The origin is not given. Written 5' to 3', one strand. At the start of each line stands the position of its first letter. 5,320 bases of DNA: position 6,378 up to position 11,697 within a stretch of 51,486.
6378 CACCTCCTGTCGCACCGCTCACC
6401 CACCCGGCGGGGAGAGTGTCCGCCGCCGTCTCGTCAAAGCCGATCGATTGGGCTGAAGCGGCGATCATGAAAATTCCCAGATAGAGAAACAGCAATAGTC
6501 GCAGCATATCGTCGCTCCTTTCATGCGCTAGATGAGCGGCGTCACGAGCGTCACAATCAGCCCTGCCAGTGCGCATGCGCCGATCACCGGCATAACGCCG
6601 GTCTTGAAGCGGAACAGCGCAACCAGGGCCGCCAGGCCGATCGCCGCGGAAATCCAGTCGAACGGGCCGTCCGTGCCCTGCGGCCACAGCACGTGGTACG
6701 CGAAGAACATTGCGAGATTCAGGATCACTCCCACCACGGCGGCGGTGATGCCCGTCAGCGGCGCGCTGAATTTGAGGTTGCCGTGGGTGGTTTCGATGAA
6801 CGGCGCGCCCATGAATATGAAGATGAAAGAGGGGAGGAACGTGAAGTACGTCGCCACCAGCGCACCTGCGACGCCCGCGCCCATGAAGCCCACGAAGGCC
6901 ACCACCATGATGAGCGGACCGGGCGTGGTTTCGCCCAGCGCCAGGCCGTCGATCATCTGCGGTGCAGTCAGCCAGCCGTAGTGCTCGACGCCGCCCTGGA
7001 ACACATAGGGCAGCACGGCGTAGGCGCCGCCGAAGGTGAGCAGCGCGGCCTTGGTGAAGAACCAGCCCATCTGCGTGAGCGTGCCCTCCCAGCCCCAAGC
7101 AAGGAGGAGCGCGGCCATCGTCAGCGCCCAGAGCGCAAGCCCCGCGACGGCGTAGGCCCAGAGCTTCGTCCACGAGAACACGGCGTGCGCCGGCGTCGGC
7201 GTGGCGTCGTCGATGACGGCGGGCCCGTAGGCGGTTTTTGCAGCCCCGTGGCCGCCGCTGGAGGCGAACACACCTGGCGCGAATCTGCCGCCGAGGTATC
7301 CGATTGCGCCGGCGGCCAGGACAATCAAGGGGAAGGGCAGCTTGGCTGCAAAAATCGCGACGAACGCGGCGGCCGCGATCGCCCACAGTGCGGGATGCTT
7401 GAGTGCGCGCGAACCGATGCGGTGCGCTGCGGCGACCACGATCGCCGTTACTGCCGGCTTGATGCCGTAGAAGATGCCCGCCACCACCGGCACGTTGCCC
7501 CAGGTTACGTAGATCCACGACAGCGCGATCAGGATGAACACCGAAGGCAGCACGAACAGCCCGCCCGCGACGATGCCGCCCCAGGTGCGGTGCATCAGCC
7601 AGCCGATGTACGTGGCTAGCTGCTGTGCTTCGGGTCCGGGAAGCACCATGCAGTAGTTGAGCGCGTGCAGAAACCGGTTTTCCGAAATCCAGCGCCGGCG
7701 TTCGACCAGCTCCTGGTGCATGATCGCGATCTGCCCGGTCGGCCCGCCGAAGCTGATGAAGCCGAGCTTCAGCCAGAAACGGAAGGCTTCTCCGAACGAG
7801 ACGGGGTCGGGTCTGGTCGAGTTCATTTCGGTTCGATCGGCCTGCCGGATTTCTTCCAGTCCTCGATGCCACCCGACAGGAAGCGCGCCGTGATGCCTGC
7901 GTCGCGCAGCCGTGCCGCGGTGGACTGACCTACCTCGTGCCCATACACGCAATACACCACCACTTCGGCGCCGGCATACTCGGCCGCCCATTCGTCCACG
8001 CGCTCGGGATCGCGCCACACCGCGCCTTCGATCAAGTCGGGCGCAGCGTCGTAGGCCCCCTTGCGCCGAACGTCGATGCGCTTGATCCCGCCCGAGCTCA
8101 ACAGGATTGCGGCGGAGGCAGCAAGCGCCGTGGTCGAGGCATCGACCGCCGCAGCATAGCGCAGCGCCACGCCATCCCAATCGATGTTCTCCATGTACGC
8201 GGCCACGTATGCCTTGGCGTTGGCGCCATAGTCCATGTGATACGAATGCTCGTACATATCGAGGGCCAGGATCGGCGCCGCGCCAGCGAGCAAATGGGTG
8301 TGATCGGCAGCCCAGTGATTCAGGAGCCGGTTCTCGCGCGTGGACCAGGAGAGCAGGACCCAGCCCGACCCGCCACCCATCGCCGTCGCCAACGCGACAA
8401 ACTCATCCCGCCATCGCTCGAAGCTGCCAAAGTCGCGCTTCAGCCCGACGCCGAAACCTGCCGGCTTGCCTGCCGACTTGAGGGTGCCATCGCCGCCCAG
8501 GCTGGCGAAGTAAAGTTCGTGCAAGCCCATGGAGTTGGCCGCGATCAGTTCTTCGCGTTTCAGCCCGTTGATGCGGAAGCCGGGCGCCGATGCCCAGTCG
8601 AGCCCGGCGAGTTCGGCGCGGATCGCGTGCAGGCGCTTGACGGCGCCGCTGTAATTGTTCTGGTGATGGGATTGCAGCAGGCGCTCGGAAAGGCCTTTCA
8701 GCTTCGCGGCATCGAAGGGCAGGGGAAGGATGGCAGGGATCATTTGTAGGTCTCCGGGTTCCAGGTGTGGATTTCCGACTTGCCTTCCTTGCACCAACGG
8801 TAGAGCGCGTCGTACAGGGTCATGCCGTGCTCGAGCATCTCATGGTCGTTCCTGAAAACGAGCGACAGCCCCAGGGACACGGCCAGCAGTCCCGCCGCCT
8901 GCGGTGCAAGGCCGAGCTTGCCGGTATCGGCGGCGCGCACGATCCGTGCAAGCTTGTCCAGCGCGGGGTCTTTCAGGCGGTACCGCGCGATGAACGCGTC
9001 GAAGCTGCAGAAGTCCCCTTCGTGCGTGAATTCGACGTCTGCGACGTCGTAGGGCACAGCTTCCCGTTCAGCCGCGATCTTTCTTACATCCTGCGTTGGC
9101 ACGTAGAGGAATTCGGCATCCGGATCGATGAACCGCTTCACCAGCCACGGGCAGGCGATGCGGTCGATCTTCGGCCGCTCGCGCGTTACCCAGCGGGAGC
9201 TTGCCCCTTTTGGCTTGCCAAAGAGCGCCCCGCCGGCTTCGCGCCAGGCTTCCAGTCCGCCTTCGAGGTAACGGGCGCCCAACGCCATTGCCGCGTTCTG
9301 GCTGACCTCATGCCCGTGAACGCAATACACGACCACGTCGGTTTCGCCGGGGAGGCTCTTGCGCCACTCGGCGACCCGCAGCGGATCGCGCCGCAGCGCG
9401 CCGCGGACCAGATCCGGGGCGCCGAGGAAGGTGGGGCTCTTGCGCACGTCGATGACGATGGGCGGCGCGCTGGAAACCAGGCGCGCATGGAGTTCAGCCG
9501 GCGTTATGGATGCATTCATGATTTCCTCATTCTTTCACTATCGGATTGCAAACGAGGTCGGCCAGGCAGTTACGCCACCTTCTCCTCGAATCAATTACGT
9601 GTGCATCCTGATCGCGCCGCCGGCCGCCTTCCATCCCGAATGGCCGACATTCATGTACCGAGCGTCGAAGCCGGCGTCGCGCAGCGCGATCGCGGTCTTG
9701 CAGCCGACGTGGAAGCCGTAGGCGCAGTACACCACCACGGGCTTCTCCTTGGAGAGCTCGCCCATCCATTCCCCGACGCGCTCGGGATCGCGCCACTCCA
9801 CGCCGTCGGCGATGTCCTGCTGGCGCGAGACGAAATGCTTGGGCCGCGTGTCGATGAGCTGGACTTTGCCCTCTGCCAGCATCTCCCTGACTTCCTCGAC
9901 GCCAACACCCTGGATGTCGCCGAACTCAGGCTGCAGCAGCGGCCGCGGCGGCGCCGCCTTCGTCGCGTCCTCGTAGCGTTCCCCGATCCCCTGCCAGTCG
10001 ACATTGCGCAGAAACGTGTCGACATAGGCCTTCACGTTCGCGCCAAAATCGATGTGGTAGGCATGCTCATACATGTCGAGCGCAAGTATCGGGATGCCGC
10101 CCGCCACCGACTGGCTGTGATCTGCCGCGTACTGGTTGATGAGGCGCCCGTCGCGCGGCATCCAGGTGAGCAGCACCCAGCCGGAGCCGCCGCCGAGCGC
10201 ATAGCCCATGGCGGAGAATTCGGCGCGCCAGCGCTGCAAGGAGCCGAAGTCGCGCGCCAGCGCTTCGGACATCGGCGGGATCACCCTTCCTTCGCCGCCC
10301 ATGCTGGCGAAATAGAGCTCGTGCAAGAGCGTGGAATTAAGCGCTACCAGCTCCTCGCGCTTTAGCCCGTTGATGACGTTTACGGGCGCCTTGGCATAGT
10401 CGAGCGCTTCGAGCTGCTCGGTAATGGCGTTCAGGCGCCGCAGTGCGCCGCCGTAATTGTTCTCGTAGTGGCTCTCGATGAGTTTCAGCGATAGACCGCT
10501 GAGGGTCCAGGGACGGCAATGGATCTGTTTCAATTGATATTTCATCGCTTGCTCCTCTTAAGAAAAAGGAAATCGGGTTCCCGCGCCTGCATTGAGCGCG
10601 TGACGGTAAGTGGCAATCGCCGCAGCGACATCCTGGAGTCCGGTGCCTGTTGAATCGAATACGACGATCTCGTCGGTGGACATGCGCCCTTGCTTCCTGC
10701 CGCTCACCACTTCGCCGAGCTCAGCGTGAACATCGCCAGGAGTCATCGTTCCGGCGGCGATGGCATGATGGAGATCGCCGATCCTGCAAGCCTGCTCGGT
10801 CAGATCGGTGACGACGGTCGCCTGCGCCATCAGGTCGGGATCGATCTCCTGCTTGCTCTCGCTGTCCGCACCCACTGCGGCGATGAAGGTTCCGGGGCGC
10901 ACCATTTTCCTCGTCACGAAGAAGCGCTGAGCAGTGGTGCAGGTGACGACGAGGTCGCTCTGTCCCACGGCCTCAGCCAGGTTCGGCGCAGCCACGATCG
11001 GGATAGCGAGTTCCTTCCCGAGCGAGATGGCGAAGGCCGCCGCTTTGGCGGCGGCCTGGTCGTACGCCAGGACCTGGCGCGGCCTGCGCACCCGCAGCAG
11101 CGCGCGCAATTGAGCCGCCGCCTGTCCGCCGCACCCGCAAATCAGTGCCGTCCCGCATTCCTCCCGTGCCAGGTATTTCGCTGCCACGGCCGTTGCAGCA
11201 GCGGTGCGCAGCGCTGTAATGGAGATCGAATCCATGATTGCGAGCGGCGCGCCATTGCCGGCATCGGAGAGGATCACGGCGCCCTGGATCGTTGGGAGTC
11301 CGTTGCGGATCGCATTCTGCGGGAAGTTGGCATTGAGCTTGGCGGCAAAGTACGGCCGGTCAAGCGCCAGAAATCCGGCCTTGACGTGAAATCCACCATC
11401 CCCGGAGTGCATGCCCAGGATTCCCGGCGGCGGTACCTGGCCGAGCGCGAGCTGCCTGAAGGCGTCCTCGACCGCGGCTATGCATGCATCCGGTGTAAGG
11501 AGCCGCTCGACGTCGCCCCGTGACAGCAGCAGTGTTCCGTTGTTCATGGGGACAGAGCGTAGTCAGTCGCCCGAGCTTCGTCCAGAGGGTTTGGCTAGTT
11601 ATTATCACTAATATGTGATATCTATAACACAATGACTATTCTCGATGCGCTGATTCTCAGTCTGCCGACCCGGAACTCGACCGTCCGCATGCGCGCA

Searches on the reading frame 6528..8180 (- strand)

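Call 61: search_protein_families(library=ncbifam, proteins=[window:6528-8180:-], max_evalue=1e-8)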
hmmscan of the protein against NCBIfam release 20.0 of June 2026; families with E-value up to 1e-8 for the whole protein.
window:6528-8180:- (550 aa): 3 families
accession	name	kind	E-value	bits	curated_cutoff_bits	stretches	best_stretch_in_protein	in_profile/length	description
TIGR00937.1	2A51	subfamily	6.4e-74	249.8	171.7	1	137-540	2-368/368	chromate efflux transporter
NF053760.1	ChrTpChrABac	equivalog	6.5e-31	107.9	250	2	141-292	15-169/178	chromate efflux transporter ChrA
NF053759.1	ChrTpChrBBac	equivalog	3.2e-27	95.4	250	2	137-276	9-148/180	chromate efflux transporter ChrB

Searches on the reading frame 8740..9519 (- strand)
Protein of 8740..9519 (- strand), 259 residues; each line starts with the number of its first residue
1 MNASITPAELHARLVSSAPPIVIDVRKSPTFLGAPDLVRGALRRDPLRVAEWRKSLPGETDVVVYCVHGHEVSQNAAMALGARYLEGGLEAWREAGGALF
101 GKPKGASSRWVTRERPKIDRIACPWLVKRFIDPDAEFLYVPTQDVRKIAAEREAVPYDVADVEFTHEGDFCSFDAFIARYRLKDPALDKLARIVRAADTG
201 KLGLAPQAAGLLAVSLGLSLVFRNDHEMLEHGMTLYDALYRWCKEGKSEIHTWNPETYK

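Call 10: search_protein_families(library=ncbifam, proteins=[window:8740-9519:-], max_evalue=0.00001)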
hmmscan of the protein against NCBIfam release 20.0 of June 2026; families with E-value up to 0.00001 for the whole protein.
window:8740-9519:- (259 aa): 2 families
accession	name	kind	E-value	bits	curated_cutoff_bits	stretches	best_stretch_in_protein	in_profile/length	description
NF033833.0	rhodan_ChrE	equivalog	7e-19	67.8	120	1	1-94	1-99/108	rhodanese family chromate resistance protein ChrE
NF041203.1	rhodanese_LYCAU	equivalog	1.1e-07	31.5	115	1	7-80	25-98/126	rhodanese-related (seleno)protein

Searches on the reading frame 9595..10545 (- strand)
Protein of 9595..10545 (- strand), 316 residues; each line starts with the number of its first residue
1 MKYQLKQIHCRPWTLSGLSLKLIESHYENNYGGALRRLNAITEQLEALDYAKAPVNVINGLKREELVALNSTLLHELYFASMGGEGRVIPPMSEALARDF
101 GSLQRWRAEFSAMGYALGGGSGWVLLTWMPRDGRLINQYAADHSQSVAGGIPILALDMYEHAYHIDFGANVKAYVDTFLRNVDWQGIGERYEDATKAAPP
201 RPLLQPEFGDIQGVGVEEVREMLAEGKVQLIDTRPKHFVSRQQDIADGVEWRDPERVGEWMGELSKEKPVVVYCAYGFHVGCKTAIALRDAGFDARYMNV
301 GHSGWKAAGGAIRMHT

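Call 10: search_protein_families(library=ncbifam, proteins=[window:9595-10545:-], max_evalue=0.00001)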
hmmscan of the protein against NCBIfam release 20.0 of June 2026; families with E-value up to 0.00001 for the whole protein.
window:9595-10545:- (316 aa): 5 families
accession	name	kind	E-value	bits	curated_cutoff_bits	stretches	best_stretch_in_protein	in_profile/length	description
NF041312.1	Superox_dis_Halo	equivalog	1.7e-22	80.4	300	1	21-196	19-193/196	superoxide dismutase [Mn]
NF033833.0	rhodan_ChrE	equivalog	1e-17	64.1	120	1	222-308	14-100/108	rhodanese family chromate resistance protein ChrE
NF008177.0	PRK10925.1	equivalog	2.1e-12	47.3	363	1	75-193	82-204/206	superoxide dismutase [Mn]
NF007832.0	PRK10543.1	equivalog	2.2e-10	40.4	348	1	73-187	72-187/193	superoxide dismutase [Fe]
NF041203.1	rhodanese_LYCAU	equivalog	2.3e-08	33.7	115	1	210-306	19-114/126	rhodanese-related (seleno)protein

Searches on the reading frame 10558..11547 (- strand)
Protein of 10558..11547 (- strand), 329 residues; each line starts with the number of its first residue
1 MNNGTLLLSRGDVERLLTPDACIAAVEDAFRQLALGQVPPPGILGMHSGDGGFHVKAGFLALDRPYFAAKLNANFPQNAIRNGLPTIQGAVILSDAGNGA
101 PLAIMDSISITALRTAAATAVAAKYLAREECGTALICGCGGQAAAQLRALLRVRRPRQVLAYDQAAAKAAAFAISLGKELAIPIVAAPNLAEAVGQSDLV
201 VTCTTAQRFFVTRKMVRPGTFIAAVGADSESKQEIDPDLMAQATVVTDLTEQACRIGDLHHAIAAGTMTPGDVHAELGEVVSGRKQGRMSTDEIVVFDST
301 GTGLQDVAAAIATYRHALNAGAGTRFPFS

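Call 10: search_protein_families(library=ncbifam, proteins=[window:10558-11547:-], max_evalue=0.00001)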
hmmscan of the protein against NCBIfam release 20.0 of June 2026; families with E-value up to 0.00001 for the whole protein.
window:10558-11547:- (329 aa): 13 families
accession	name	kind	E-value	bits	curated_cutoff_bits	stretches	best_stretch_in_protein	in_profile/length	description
TIGR02371.1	ala_DH_arch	equivalog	1.5e-74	251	409.15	1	5-325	2-321/325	alanine dehydrogenase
NF006141.0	PRK08291.1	equivalog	1.6e-70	237.7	408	1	21-326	21-328/330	cyclodeaminase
TIGR02992.1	ectoine_eutC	equivalog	9.3e-67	225.4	471.65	1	20-326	16-325/326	ectoine utilization protein EutC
NF045643.1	ImmsucRedBhcD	equivalog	2.7e-58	197.8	500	1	9-325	5-318/321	iminosuccinate reductase BhcD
NF006379.0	PRK08618.1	equivalog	1.9e-56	191.8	417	1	7-326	3-324/326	ornithine cyclodeaminase family protein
NF004793.0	PRK06141.1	equivalog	9e-55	185.8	322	1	9-317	5-311/314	bifunctional Delta(1)-pyrroline-2-carboxylate/Delta(1)-piperideine-2-carboxylate reductase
NF005296.0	PRK06823.1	equivalog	1.5e-43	149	438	1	17-312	13-308/315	ornithine cyclodeaminase family protein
TIGR03944.1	dehyd_SbnB_fam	equivalog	1e-40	139.7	326.9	1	57-326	58-324/327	2,3-diaminopropionate biosynthesis protein SbnB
NF005762.1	PRK07589.1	equivalog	2.5e-39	135.2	350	1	63-319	61-311/334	ornithine cyclodeaminase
NF005603.0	PRK07340.1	equivalog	1.6e-33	116.3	266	1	15-315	14-301/307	delta(1)-pyrroline-2-carboxylate reductase family protein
NF004848.0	PRK06199.1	subfamily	4.1e-24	85.4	362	1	81-325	105-369/379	tyramine oxidase subunit B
NF045512.1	PyrPipCarbRedLhpI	equivalog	2e-23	83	400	1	12-312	7-292/298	bifunctional Delta(1)-pyrroline-2-carboxylate/Delta(1)-piperideine-2-carboxylate reductase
NF005011.0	PRK06407.1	subfamily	2.5e-21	76.2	337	1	11-314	8-296/302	ornithine cyclodeaminase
